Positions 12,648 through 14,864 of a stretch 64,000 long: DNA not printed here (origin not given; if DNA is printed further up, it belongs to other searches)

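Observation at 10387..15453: AT-rich four-gene operon: Gfo/Idh/MocA oxidoreductase - radical SAM - TIR/alpha-alpha-toroid fusion - EEP nuclease/phosphatase (candidate undescribed defence system)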

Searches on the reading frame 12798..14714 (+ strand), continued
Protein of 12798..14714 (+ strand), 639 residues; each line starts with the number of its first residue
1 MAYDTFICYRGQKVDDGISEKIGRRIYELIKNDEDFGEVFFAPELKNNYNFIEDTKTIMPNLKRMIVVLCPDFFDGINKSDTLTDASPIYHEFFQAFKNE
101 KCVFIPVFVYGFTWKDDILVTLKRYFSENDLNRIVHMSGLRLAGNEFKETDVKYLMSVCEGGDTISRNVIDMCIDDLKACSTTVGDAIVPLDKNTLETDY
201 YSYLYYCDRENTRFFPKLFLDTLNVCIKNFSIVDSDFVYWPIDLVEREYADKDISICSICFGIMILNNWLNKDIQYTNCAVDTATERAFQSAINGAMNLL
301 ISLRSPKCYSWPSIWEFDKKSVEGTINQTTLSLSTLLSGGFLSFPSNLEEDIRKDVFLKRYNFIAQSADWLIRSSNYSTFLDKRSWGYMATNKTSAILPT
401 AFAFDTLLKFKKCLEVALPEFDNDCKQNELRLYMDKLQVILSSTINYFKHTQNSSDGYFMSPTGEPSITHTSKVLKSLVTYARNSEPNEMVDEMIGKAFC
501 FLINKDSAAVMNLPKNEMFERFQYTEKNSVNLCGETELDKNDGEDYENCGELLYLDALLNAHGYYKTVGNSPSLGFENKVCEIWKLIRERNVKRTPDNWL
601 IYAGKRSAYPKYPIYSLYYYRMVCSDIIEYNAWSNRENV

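Call 29: search_solved_structures(query=A1, max_evalue=10, show_alignments=3)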
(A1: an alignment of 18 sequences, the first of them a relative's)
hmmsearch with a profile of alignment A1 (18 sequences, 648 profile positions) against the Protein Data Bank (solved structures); distinct sequences matched with E-value up to 10: 7.
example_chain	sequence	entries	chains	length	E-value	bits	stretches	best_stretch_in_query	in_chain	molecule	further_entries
8p2l_A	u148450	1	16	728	0.0002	23.5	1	7-125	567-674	NAD(+) hydrolase SARM1,NAD(+) hydrolase tir-1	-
8qad_A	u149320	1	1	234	0.0023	20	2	418-520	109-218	sc-apCC-6-LLIA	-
4w8h_A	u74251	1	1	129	0.16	13.9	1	50-80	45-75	Toll-receptor-related 2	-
4w8g_A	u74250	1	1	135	0.16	13.8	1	50-80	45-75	Toll-receptor-related 2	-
9w2t_d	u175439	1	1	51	1.1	11.1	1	203-245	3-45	ATP synthase peripheral stalk subunit d, mitochondrial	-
8a3k_UNK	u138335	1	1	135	1.4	10.8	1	421-513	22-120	sc-apCC-4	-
8ek4_A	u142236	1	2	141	7.3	8.4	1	567-605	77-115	Ice-binding protein TIP-99a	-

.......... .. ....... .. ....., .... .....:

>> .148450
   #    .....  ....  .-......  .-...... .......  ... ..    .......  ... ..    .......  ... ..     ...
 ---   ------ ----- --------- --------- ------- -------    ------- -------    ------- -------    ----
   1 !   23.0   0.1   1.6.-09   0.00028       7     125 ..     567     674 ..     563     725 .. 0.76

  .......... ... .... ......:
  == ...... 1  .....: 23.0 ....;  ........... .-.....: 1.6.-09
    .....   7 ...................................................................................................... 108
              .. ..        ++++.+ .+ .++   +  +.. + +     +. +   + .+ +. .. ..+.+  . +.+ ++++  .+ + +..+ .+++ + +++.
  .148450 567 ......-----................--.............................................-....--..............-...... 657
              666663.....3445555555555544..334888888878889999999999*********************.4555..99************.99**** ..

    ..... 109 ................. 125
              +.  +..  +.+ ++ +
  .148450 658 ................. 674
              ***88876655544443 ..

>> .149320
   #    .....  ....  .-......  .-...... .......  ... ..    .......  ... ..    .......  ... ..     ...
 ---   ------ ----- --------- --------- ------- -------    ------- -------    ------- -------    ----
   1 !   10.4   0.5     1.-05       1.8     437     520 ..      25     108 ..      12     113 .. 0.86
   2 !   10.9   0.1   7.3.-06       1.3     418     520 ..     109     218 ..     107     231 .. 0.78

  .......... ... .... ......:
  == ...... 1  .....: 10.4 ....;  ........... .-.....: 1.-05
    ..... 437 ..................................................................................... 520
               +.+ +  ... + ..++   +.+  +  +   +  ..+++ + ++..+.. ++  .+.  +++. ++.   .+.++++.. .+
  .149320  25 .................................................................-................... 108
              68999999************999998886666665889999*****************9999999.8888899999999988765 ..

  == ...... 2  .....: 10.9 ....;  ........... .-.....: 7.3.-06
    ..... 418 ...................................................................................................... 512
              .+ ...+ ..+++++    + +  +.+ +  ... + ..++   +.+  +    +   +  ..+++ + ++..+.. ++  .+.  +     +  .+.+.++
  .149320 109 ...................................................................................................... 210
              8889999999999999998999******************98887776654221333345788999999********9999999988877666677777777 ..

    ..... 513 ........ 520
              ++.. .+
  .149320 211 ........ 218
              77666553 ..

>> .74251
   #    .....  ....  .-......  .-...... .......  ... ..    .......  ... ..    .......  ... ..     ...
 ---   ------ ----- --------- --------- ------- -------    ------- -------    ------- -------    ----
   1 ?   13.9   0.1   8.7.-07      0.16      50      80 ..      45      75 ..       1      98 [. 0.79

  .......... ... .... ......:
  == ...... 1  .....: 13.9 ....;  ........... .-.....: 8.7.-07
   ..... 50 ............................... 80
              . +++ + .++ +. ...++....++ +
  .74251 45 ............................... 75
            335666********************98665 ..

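Call 54: search_protein_representatives(alignment_id=A1)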
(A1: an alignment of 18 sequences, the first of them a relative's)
Query: 18 sequences, 648 profile positions. Proteins with E-value up to 0.001 (for the whole library): 371; up to 1e-10: 153; up to 1e-30: 57. The best 150 are listed.
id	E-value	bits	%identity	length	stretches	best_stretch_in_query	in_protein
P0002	1.2e-230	784.2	-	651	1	1-645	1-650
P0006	1.2e-228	777.5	-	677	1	1-645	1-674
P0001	6.2e-227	771.9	-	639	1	1-647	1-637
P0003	1.4e-217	741.0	-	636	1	5-647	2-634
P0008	2.2e-209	713.9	-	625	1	5-645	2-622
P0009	6.0e-195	666.2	-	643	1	2-643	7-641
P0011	9.8e-192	655.6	-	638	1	1-644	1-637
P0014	2.9e-191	654.0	-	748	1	1-648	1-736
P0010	9.3e-188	642.5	-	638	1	1-647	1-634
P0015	3.4e-168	577.8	-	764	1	1-645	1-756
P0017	3.0e-165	568.1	-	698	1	2-639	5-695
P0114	2.5e-158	545.2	-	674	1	3-641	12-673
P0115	4.6e-146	504.7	-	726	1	3-624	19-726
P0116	1.4e-145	503.1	-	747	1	1-645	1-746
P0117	4.8e-139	481.5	-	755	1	1-645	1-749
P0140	1.6e-79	284.8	-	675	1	167-646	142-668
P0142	2.4e-66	241.3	-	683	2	226-646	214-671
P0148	1.2e-44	169.6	-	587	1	219-644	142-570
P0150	4.4e-40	154.5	-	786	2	34-578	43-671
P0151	1.7e-39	152.6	-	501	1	237-629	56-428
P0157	2.3e-33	132.3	-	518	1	201-641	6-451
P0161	5.6e-30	121.1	-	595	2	317-639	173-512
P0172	6.5e-24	101.1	-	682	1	5-167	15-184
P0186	3.0e-17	79.1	-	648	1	3-116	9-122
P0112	4.3e-17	78.6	-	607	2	553-645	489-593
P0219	2.2e-13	66.3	-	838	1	1-161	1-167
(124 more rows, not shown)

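Call 55: search_protein_families(library=pfam, proteins=[P0140, P0142, P0148, P0150, P0151, P0157, P0161, P0172, P0186, P0219], max_evalue=0.01)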
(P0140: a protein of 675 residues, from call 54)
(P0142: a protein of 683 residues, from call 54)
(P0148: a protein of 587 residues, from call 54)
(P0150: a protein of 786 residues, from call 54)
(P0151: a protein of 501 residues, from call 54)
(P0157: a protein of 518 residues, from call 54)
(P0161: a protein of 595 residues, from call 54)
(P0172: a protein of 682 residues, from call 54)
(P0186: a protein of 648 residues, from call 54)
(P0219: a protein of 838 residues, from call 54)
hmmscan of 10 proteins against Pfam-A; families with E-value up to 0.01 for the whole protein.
P0140 (675 aa): 1 family
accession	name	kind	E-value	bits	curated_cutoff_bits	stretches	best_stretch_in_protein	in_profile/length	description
PF12205.13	GIT1_C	-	0.0081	16.8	25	0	446-529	11-84/110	G protein-coupled receptor kinase-interacting protein 1 C term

P0142 (683 aa): 0 families

P0148 (587 aa): 0 families

P0150 (786 aa): 0 families

P0151 (501 aa): 0 families

P0157 (518 aa): 0 families

P0161 (595 aa): 0 families

P0172 (682 aa): 1 family
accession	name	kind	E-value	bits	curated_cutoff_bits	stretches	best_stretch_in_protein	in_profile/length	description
PF13672.11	PP2C_2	-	0.0034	17.4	24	1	509-645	96-185/209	Protein phosphatase 2C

P0186 (648 aa): 1 family
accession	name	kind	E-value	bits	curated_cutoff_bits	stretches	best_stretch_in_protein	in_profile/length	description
PF03009.23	GDPD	-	4.9e-05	24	23.6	1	399-639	10-238/244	Glycerophosphoryl diester phosphodiesterase family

P0219 (838 aa): 10 families
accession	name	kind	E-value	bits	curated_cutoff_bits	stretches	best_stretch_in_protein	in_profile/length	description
PF13424.12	TPR_12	-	4.8e-14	52.7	30.1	2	707-779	3-75/77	Tetratricopeptide repeat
PF13191.12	AAA_16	-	1.3e-07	32.7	32.6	1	198-318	2-148/167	AAA ATPase domain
PF01637.24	ATPase_2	-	2.2e-06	28.1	33.2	1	198-312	1-120/225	ATPase domain predominantly from Archaea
PF00931.28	NB-ARC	-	1.3e-05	25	23.5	1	205-334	5-136/248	NB-ARC domain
PF13401.12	AAA_22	-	0.00052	20.8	27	1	214-323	3-105/130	AAA domain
PF07719.23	TPR_2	-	0.0006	20.2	27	0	708-735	2-29/34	Tetratricopeptide repeat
PF13374.12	TPR_10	-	0.002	18.5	27.5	0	707-737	2-32/42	Tetratricopeptide repeat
PF20720.3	nSTAND3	-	0.0032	17.6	27.2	0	216-307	17-108/155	Novel STAND NTPase 3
PF14559.12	TPR_19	-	0.0036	18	25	1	691-732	9-50/68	Tetratricopeptide repeat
PF09976.15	TPR_21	-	0.0052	17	25.5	0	699-738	105-144/193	Tetratricopeptide repeat-like domain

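Call 67: search_protein_families(library=pfam, proteins=[L004:285-965:+, L003:7250-7654:+], max_evalue=0.05)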
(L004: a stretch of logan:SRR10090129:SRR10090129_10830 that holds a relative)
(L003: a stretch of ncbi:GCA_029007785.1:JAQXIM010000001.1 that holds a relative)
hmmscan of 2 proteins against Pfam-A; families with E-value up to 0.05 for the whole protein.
L004:285-965:+ (227 aa): 2 families
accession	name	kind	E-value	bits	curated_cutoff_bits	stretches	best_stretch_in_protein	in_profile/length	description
PF13263.12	PHP_C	-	7.6e-06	25.8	21.3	1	169-221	3-55/56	PHP-associated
PF02811.25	PHP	-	1.6e-05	25.8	26.4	1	7-185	1-119/164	PHP domain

L003:7250-7654:+ (135 aa): 0 families

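Call 78: search_protein_families(library=padloc, alignment_id=A1, max_evalue=0.1)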
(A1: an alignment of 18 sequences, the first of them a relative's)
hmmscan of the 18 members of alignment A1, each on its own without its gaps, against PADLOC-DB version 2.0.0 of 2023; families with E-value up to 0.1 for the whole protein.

A. member 1, P0001 (639 aa): 0 families

B. families by the number of members that match (of 18 scanned): 1 family
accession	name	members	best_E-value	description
PDLC00188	HamB1|HamB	1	0.0099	DEAD-box helicase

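Call 86: fold_search(model_id=the predicted structure, library=viral)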
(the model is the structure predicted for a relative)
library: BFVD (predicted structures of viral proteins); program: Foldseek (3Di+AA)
matches with E <= 10: 275; with E <= 0.001: 0
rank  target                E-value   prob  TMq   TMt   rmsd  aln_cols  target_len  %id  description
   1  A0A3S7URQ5            1.1e-03  1.00  0.33  0.40  12.5       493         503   13  (no name in the UniProt tables at hand)
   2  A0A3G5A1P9            9.0e-03  1.00  0.31  0.51  14.1       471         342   12  Glycogen debranching enzyme alpha-1,6-glucosidase [Harvfovirus sp.]
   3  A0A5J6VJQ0            9.4e-03  1.00  0.31  0.50  10.9       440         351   11  glucan 1,4-alpha-glucosidase [Megaviridae environmental sample]
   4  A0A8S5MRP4            2.4e-02  0.82  0.14  0.27  20.8       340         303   10  CMP/hydroxymethyl CMP hydrolase [Siphoviridae sp. ctD6g5]
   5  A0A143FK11            7.1e-02  0.99  0.17  0.51   5.8       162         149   12  (no name in the UniProt tables at hand)
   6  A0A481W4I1            1.1e-01  0.06  0.07  0.09  23.9       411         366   10  Virion structural protein [Pseudomonas phage Psa21]
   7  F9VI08                1.6e-01  0.21  0.22  0.21  21.0       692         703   10  (no name in the UniProt tables at hand)
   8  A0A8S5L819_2          1.9e-01  0.07  0.09  0.06  30.9       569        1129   11  Minor tail protein [Siphoviridae sp. ctDmQ3]
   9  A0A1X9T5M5            2.1e-01  0.10  0.12  0.15  29.2       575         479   11  Protein binding motif protein [Ranid herpesvirus 3]
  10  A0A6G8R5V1            2.2e-01  0.93  0.15  0.38   6.8       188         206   10  NADPH-dependent oxidoreductase [Synechococcus phage S-N03]
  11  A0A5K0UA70            2.3e-01  0.06  0.10  0.10  34.4       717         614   10  Uncharacterized protein (Fragment) [Yasminevirus sp. GU-2018]
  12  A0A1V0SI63            2.5e-01  0.08  0.14  0.13  31.5       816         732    9  Uncharacterized protein [Klosneuvirus KNV1]
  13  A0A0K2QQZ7            3.0e-01  0.08  0.09  0.10  29.9       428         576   10  Uncharacterized protein [Ralstonia phage RSF1]
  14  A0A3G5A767            3.0e-01  0.07  0.12  0.08  31.7       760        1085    8  VWFA domain-containing protein [Hyperionvirus sp.]
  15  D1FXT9                3.2e-01  0.07  0.10  0.13  22.6       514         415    9  Envelope protein UL43 [Feline herpesvirus 1]
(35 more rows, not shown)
